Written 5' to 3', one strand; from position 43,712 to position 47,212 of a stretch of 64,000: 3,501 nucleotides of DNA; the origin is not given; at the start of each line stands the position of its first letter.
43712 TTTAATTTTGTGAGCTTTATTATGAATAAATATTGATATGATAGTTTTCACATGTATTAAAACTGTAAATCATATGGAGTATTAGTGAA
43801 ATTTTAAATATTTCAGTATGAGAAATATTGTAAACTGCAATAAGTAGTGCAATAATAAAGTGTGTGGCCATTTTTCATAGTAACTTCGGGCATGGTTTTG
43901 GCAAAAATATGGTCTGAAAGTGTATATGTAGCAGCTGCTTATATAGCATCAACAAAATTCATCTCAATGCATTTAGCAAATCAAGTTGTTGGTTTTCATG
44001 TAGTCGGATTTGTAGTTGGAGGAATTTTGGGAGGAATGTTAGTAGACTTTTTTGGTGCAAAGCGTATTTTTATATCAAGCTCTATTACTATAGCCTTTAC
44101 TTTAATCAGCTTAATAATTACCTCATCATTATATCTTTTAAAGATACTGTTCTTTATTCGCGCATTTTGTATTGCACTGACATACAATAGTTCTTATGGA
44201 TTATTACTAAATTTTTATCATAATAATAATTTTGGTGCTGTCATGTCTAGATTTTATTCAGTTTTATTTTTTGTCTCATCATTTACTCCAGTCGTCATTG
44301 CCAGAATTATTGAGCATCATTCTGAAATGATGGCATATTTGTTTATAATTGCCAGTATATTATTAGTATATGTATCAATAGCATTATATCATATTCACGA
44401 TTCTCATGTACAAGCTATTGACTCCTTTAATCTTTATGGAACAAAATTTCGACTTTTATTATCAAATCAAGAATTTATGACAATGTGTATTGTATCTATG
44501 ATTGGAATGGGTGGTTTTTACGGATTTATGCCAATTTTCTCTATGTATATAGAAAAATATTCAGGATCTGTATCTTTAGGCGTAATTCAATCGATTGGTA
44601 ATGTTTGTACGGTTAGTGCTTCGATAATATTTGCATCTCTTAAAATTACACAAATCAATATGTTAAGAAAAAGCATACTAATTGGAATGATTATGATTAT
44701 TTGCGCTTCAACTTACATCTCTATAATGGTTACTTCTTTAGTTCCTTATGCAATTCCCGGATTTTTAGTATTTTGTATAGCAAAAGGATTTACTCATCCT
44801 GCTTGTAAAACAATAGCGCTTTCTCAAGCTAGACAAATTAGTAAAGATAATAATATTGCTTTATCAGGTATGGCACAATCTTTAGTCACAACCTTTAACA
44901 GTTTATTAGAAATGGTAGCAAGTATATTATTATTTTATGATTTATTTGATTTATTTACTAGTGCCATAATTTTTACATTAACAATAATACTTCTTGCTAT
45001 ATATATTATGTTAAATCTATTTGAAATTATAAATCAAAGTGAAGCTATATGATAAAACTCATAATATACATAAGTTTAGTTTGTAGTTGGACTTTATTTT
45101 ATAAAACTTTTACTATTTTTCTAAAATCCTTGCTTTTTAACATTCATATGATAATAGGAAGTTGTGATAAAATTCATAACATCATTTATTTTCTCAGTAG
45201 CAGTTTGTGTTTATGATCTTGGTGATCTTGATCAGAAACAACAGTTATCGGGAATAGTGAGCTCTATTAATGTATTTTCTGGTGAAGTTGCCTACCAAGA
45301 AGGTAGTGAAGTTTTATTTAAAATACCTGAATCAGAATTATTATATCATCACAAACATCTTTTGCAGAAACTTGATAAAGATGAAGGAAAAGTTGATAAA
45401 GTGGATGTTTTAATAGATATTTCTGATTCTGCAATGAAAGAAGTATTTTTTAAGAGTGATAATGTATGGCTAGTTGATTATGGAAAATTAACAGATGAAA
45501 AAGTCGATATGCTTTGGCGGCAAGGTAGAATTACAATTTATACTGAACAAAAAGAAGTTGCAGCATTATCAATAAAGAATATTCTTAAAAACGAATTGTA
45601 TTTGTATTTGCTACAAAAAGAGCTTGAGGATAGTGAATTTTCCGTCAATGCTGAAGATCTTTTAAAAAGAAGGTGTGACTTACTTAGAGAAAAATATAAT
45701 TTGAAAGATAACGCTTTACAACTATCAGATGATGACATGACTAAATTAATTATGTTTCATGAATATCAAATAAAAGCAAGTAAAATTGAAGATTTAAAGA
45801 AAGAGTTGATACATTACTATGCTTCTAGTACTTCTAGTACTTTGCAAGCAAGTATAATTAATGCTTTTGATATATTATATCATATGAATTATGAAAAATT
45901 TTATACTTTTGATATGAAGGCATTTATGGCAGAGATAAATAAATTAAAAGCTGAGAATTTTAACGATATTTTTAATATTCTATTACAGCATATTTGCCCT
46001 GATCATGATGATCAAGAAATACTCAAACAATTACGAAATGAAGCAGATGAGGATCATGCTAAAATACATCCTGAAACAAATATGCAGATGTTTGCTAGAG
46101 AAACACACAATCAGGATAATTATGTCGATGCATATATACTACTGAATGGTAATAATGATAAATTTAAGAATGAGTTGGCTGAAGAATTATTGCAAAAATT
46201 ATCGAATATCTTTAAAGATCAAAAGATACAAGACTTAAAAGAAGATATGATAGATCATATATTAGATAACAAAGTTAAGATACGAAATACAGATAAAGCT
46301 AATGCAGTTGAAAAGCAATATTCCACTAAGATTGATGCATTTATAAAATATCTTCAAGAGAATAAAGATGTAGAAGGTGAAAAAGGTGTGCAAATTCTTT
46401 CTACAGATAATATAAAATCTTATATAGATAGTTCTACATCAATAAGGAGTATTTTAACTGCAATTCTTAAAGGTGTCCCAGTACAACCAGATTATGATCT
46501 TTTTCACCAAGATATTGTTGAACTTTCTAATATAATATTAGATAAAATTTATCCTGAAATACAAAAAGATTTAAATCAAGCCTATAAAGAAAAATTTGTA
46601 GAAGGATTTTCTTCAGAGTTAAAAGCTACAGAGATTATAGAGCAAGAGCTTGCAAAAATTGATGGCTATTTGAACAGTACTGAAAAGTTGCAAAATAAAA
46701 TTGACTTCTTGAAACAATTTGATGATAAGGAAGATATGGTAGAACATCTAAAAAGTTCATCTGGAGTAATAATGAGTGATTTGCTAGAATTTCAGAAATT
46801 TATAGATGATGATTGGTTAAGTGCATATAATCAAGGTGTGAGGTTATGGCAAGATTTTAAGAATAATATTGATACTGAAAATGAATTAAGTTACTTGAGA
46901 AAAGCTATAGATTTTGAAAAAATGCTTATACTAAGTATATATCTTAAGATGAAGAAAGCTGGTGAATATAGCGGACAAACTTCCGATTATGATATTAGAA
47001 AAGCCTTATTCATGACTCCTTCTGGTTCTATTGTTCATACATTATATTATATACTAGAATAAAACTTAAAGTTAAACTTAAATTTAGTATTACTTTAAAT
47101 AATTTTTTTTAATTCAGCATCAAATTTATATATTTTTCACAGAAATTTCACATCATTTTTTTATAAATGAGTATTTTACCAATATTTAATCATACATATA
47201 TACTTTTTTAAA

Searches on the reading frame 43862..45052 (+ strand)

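Call 15: search_protein_families(library=ncbifam, proteins=[window:43862-45052:+], max_evalue=0.00001)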
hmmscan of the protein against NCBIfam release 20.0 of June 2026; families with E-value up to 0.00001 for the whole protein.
window:43862-45052:+ (396 aa): 1 family
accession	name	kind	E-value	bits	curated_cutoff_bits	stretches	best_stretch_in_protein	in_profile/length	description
TIGR00710.1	efflux_Bcr_CflA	subfamily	1.4e-08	34.6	200.9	1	43-387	46-382/385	Bcr/CflA family efflux MFS transporter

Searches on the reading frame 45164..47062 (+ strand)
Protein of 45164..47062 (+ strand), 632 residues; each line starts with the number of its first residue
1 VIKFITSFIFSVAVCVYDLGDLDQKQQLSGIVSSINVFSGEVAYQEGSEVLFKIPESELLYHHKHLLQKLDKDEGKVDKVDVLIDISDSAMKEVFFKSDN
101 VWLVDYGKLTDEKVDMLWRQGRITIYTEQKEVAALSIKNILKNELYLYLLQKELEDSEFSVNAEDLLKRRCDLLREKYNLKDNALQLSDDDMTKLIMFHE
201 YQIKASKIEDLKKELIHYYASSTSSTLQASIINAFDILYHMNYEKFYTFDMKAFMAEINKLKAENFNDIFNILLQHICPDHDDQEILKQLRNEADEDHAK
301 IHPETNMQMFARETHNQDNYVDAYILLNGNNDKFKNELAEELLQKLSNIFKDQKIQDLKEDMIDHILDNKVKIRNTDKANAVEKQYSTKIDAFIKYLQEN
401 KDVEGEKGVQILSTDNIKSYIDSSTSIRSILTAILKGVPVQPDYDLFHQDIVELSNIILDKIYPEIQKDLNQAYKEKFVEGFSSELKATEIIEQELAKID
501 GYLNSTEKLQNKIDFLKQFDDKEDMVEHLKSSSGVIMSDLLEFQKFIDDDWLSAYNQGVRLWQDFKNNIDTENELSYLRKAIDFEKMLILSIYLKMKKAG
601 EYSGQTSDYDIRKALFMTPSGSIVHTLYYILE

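Call 15: search_protein_families(library=ncbifam, proteins=[window:45164-47062:+], max_evalue=0.00001)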
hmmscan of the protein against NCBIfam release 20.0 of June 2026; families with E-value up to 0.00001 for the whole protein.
window:45164-47062:+ (632 aa): 0 families

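Call 19: search_protein_families(library=pfam, proteins=[window:45164-47062:+], max_evalue=0.01)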
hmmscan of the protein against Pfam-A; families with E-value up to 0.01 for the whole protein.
window:45164-47062:+ (632 aa): 0 families

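Call 81: find_encoding_contigs(protein=window:45164-47062:+, flank=10000, max_places=4)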
Protein window:45164-47062:+ (632 aa): 1 contig read that carries it; 1 place shown.
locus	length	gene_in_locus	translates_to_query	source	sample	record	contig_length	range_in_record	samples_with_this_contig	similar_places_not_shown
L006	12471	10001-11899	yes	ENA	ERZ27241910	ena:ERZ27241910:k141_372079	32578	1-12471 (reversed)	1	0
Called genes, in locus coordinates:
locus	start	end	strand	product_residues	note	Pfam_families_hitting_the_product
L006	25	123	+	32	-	-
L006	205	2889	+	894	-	-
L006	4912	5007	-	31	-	-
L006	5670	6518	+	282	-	PF01795:Methyltransf_5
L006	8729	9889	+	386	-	PF07690:MFS_1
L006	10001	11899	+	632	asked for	-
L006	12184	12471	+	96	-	?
